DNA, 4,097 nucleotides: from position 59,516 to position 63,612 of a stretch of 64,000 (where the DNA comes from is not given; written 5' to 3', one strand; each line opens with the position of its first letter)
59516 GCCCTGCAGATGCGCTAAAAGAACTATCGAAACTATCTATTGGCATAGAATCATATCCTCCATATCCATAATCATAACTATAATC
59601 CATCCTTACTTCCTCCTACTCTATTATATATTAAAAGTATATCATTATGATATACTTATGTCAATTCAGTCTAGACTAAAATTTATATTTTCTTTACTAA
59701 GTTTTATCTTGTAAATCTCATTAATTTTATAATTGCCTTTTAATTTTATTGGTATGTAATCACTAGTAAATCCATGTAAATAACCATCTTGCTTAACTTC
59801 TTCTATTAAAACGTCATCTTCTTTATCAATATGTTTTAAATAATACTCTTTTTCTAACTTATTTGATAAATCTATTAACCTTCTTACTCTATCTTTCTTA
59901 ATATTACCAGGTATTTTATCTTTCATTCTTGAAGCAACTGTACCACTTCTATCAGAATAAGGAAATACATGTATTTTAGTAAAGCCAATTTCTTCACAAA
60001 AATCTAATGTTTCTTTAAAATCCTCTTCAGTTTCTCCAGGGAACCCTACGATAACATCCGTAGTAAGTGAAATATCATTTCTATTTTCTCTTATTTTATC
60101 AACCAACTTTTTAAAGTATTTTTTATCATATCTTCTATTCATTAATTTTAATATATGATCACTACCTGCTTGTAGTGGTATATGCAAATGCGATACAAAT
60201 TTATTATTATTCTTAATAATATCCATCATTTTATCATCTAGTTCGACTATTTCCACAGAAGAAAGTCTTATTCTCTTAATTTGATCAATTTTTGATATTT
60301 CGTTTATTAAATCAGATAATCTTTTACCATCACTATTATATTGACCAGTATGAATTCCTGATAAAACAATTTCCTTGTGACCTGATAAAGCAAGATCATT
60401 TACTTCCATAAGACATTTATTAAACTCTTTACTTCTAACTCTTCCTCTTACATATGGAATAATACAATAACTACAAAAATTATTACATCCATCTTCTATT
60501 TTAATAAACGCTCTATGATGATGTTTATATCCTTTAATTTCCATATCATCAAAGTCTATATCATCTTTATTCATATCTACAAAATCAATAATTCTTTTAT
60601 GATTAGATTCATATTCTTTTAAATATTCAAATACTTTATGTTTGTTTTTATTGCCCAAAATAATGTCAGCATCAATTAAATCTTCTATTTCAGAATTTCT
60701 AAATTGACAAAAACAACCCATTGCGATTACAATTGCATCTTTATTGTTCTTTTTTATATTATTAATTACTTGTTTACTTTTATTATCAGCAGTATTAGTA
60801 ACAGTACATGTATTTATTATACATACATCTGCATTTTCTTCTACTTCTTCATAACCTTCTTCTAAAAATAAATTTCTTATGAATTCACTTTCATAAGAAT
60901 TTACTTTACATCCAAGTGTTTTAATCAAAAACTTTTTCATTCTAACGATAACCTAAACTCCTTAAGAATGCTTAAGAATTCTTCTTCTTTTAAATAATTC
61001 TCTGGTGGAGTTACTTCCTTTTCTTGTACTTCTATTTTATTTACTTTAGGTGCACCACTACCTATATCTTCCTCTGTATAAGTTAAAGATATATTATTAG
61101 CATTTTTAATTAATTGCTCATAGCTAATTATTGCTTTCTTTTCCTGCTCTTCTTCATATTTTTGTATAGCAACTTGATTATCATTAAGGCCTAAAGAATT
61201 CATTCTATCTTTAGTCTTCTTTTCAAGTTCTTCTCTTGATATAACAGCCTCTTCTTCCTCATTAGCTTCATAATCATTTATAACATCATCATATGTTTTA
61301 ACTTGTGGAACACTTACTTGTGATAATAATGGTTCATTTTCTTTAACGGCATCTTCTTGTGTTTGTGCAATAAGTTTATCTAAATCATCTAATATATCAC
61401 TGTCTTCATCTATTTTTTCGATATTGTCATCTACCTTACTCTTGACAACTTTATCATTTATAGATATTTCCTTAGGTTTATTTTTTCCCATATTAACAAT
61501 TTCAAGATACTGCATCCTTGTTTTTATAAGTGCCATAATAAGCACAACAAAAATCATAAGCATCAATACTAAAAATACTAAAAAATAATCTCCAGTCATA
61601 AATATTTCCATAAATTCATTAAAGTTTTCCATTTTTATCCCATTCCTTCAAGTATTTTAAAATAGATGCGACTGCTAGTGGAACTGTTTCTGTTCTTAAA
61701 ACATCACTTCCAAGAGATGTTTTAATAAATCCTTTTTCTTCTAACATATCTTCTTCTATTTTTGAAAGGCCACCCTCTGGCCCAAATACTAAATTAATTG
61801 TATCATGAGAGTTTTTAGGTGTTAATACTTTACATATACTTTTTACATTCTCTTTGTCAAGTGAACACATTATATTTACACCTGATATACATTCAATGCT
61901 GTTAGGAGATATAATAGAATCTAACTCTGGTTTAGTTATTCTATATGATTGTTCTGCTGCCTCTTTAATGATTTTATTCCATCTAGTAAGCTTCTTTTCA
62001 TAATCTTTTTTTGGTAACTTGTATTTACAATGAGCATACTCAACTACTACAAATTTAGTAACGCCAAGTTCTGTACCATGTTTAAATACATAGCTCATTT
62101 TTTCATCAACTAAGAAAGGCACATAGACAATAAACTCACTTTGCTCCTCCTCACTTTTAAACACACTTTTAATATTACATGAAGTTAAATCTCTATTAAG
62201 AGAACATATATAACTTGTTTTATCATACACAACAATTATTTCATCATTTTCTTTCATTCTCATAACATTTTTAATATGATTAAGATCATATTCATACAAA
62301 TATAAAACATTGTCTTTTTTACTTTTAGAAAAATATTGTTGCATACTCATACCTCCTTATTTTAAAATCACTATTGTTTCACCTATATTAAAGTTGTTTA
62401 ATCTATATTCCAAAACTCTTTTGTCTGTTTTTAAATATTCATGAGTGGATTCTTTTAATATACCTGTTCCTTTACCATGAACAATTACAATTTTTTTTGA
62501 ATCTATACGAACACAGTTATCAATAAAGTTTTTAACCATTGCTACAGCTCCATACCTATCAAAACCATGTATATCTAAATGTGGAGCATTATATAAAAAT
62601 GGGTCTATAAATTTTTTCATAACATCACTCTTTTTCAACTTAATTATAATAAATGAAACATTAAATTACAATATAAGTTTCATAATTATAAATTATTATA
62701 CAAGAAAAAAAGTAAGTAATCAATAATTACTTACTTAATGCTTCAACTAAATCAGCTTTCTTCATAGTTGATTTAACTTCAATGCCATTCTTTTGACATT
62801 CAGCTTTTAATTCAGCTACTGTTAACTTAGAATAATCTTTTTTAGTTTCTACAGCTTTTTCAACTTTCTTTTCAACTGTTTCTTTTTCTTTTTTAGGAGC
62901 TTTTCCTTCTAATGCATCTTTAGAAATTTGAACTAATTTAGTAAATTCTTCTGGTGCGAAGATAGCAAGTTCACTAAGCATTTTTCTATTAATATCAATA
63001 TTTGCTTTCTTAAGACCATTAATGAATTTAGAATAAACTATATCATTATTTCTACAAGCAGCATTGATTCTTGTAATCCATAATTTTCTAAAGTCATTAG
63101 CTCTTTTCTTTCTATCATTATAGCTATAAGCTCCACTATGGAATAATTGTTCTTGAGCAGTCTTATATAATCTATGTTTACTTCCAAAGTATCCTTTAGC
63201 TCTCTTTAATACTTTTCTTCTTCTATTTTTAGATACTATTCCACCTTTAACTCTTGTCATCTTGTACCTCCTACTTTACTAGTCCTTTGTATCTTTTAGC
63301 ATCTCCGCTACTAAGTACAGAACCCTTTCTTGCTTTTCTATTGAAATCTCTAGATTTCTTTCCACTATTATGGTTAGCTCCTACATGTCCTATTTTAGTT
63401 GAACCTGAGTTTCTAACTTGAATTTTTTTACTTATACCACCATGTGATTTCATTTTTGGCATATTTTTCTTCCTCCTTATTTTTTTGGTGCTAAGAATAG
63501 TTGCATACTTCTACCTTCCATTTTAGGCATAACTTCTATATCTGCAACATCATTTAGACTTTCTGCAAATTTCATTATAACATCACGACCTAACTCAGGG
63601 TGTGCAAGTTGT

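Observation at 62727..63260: Ribosomal protein L20 with an in-frame SAP/Rho_N-like C-terminal extension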

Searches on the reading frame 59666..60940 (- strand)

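Call 76: search_protein_families(library=pfam, proteins=[window:59666-60940:-], max_evalue=0.001)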
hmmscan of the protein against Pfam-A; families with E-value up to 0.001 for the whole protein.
window:59666-60940:- (424 aa): 2 families
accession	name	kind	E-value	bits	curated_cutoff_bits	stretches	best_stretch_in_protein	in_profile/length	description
PF04055.27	Radical_SAM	-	3.6e-27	96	29.5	1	150-315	5-166/166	Radical SAM superfamily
PF00919.26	UPF0004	-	1.4e-23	83.1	27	1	3-96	1-98/98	Uncharacterized protein family UPF0004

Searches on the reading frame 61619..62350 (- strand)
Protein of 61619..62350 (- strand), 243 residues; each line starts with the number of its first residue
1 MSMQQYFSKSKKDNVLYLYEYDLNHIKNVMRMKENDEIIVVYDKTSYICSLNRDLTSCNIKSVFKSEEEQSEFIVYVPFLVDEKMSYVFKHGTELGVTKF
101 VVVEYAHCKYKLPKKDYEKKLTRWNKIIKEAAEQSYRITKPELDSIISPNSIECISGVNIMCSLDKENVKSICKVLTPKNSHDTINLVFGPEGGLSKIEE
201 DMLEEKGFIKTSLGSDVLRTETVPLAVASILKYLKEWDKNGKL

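Call 76: search_protein_families(library=pfam, proteins=[window:61619-62350:-], max_evalue=0.001)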
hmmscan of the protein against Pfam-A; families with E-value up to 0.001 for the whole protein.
window:61619-62350:- (243 aa): 2 families
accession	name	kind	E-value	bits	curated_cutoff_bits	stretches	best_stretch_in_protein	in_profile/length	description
PF04452.19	Methyltrans_RNA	-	1.4e-34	119.5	23.9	1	69-231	3-164/165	RNA methyltransferase domain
PF20260.4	PUA_4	-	5.5e-07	30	23.9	1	22-49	5-33/48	RNA methyltransferase PUA domain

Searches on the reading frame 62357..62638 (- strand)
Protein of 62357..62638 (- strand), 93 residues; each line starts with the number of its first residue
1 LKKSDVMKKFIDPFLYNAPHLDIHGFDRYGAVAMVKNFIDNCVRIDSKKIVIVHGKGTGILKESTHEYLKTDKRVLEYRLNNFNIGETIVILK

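Call 76: search_protein_families(library=pfam, proteins=[window:62357-62638:-], max_evalue=0.001)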
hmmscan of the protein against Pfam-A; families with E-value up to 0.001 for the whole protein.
window:62357-62638:- (93 aa): 1 family
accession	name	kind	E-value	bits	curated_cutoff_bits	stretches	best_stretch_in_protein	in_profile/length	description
PF01713.27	Smr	-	9.1e-17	61.4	25.7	1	21-88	1-72/77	Smr domain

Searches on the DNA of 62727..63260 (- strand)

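Call 55: search_rna_families(sources=[L001, L004, L009, L014, L023, L081], threshold=gathering)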
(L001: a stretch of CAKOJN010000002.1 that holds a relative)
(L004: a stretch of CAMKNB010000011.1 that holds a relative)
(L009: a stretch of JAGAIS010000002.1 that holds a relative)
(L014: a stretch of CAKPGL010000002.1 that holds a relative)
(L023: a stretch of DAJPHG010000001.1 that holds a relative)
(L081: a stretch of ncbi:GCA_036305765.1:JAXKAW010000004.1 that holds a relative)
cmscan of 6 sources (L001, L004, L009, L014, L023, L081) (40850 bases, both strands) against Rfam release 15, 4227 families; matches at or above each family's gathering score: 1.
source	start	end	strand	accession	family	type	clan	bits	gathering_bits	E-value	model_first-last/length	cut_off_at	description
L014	4899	4966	+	RF00559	L21_leader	Cis-reg; leader;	-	45.3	36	2.8e-06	1-77/77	no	Ribosomal protein L21 leader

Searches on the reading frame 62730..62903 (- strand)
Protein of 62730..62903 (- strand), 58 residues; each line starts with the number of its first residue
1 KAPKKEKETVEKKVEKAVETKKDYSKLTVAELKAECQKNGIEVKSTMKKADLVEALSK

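Call 3: search_protein_families(library=pfam, proteins=[window:62730-62903:-], max_evalue=10)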
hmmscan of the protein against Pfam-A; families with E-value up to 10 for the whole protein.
seq(58 aa): 9 families
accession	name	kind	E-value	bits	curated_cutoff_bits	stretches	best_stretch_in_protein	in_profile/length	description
PF12949.13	HeH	-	1.9e-08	34.3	28.9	1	25-57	2-34/35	HeH/LEM domain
PF02037.33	SAP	-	3.6e-08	33.3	23.9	1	23-56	1-32/37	SAP domain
PF07498.18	Rho_N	-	2.8e-05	24.4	24.9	1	25-58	3-36/43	Rho termination factor, N-terminal domain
PF09124.16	Endonuc-dimeris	-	0.0026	18.4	22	1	21-55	10-44/54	T4 recombination endonuclease VII, dimerisation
PF10281.14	Ish1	-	0.0042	17.8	26.6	1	24-57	1-35/37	Putative nuclear envelope organisation protein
PF10186.14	ATG14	-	0.01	15.4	33.2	1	4-45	32-75/347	Vacuolar sorting 38 and autophagy-related subunit 14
PF25223.1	DUF7841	-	0.094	13.4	25.2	1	7-56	18-68/114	Domain of unknown function (DUF7841)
PF18081.7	FANC_SAP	-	0.15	12.7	23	1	27-57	11-39/51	Fanconi anemia-associated nuclease SAP domain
PF00458.25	WHEP-TRS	-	0.78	10.2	32.5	1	1-37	16-52/53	WHEP-TRS domain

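Call 5: search_solved_structures(query=window:62730-62903:-, max_evalue=10, show_alignments=3)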
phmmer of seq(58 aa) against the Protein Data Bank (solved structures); distinct sequences matched with E-value up to 10: 10.
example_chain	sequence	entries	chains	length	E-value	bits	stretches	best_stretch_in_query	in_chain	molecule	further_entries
1jjr_A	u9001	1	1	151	2.5e-05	27.8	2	14-58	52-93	THYROID AUTOANTIGEN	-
5b7w_A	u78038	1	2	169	0.13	16.2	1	4-55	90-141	UPF0234 protein XC_3703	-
2do1_A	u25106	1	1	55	0.17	15.9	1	23-55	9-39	Nuclear protein Hcc-1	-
2out_A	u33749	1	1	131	0.24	15.5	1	10-54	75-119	Mu-like prophage FluMu protein gp35, Protein HI1507 in Mu-like prophage FluMu region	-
8ezw_A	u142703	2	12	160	0.59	14.3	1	10-47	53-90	Zinc-binding protein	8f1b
1jeq_A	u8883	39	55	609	0.9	13.7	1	16-58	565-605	KU70 | X-ray repair cross-complementing protein 6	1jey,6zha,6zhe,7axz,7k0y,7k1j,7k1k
7sgl_B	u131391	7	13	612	0.91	13.7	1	16-58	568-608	X-ray repair cross-complementing protein 6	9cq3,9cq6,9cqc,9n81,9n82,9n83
7zt6_A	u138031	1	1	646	1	13.5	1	16-58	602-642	X-ray repair cross-complementing protein 6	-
8ag4_A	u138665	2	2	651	1.1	13.5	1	16-58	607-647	X-ray repair cross-complementing protein 6 | Ku70-Xrcc6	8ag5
8iaz_A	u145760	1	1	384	3.1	12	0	13-44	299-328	Transposase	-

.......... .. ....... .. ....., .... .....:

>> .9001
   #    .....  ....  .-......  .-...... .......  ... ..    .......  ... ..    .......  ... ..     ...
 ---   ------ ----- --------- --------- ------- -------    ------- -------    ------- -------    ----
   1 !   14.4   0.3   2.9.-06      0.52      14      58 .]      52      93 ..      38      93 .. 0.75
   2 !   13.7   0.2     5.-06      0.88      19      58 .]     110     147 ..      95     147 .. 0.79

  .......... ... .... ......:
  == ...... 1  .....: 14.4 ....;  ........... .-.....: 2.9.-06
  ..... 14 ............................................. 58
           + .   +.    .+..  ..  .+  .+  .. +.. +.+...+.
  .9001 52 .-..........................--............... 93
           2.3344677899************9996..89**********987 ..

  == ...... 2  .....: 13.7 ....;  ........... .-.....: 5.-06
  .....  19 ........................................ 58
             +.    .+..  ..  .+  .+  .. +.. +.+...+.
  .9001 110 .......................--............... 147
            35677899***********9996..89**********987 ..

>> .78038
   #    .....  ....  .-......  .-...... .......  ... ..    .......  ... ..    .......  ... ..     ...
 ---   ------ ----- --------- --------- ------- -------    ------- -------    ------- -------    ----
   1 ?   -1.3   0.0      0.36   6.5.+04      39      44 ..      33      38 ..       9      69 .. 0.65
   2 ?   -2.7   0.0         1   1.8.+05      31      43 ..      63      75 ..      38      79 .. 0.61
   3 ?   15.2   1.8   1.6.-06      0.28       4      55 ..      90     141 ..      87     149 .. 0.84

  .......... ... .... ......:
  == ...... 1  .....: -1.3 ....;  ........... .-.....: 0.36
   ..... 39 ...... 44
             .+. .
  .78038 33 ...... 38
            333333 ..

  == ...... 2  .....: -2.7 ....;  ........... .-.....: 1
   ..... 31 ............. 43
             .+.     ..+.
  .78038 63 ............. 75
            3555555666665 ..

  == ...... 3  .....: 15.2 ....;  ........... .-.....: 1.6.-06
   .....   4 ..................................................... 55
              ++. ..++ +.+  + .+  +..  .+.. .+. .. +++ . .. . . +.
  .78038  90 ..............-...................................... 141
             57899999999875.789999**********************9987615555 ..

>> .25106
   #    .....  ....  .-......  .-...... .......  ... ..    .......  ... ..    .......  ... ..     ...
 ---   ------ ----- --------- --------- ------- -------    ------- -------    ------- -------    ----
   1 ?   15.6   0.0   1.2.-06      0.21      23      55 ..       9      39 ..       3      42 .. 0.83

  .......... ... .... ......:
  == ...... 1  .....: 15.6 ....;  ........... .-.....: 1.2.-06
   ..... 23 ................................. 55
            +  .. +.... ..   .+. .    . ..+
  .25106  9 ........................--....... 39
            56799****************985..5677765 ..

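Call 22: search_protein_families(library=ncbifam, proteins=[window:62730-62903:-], max_evalue=1)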
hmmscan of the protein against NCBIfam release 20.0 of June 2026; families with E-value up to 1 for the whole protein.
seq(58 aa): 4 families
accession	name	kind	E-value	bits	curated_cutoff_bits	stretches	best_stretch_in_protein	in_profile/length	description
TIGR00578.1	ku70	superfamily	0.00041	18.8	194.25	1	4-58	531-583/586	ATP-dependent DNA helicase II, 70 kDa subunit (ku70)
TIGR03517.2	GldM_gliding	equivalog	0.025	13.4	180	1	9-57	38-86/524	type IX secretion system motor protein PorM/GldM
NF011109.0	PRK14537.1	equivalog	0.031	13.9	187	1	5-58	172-225/232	50S ribosomal protein L20/unknown domain fusion protein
TIGR02903.1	spore_lon_C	equivalog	0.15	10.5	678.8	1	7-58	87-137/615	Lon family ATP-dependent protease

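Call 57: predict_structure(alignment_id=A2)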
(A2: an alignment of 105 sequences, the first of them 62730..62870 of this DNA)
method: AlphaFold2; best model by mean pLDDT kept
length: 47 residues; sequences in the alignment: 105
mean_pLDDT: 79.2   pTM: 0.51
mean pLDDT of the five models: 79.2, 77.9, 77.8, 76.9, 76.6
residues with pLDDT >= 90: 4; 70-90: 32; 50-70: 11; < 50: 0
segments of 3 or more residues with pLDDT < 50: none
pLDDT, mean of each block of 10 residues (from residue 1): 56 84 89 84 85
secondary structure, 60 per line:
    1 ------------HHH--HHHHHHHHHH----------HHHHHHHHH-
elements in order: H18-27 H38-46

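Call 60: fold_search(model_id=the predicted structure, library=pdb)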
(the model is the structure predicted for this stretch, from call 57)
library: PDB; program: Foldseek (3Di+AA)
matches with E <= 10: 40; with E <= 0.001: 0
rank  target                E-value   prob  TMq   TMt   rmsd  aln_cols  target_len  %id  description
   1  1e7l_A                4.7e-01  0.97  0.66  0.22   1.6        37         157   27  Endonuclease VII (EndoVII) N62D mutant from phage T4 (released 2001-05-04)
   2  1en7_A                1.0e+00  0.90  0.65  0.22   1.7        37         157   27  ENDONUCLEASE VII (ENDOVII) FROM PHAGE T4 (released 2000-02-07)
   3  9i5y_B                1.1e+00  0.80  0.59  0.65   2.0        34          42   35  Crystal structure of ADP-bound BiP ATPase domain in complex with CDNF C-terminal domain (released 2026-02-18)
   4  9h0c_B                1.2e+00  0.77  0.59  0.67   1.9        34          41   35  Crystal structure of BiP ATPase domain in complex with CDNF C-terminal domain at 1.65 angstroms resolution (released 2025-10-29)
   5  2qnf_A                1.3e+00  0.82  0.65  0.22   1.7        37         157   27  Crystal structure of T4 Endonuclease VII H43N mutant in complex with heteroduplex DNA containing base mismatches (released 2008-01-29)
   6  1a8v_A                1.8e+00  0.75  0.64  0.28   1.9        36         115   25  STRUCTURE OF THE RNA-BINDING DOMAIN OF THE RHO TRANSCRIPTION TERMINATOR (released 1999-05-04)
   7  5jji_C                2.8e+00  0.60  0.65  0.08   1.8        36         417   25  Rho transcription termination factor bound to rU7 and 6 ADP-BeF3 molecules (released 2016-11-16)
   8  1pv4_E                3.0e+00  0.60  0.66  0.09   1.7        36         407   25  X-ray crystal structure of the Rho transcription termination factor in complex with single stranded DNA (released 2003-07-22)
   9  1pv4_A                3.0e+00  0.57  0.65  0.08   1.8        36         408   25  X-ray crystal structure of the Rho transcription termination factor in complex with single stranded DNA (released 2003-07-22)
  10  8q3p_a                3.2e+00  0.54  0.63  0.08   1.3        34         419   26  Bacterial transcription termination factor Rho G150D mutant bound to ADP; C-terminal 8xHis-tag (released 2023-09-27)
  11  8q3n_A                3.2e+00  0.41  0.62  0.08   1.9        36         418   25  Bacterial transcription termination factor Rho + ADP (released 2023-09-27)
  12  1y02                  3.4e+00  0.54  0.64  0.36   2.4        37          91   19  Crystal Structure of a FYVE-type domain from caspase regulator CARP2 (released 2004-12-28)
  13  7x2r_D                3.6e+00  0.41  0.62  0.08   1.9        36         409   25  Crystal structure of the E. coli transcription termination factor Rho (released 2022-04-27)
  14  6ha7_C                3.6e+00  0.28  0.61  0.22   6.9        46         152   26  Crystal structure of the BiP NBD and MANF complex (released 2019-02-06)
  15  2ld7_MODEL_1_A        3.9e+00  0.33  0.63  0.34   5.2        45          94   22  Solution structure of the mSin3A PAH3-SAP30 SID complex (released 2011-06-15)
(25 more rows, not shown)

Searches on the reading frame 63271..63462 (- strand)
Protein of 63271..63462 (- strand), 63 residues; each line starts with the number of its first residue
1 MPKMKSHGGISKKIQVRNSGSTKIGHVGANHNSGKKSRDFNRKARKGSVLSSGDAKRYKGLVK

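Call 76: search_protein_families(library=pfam, proteins=[window:63271-63462:-], max_evalue=0.001)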
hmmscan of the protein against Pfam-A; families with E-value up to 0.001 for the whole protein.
window:63271-63462:- (63 aa): 1 family
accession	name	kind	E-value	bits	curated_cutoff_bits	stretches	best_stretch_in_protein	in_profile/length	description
PF01632.24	Ribosomal_L35p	-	2.3e-11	44.4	28.9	1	2-61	1-60/61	Ribosomal protein L35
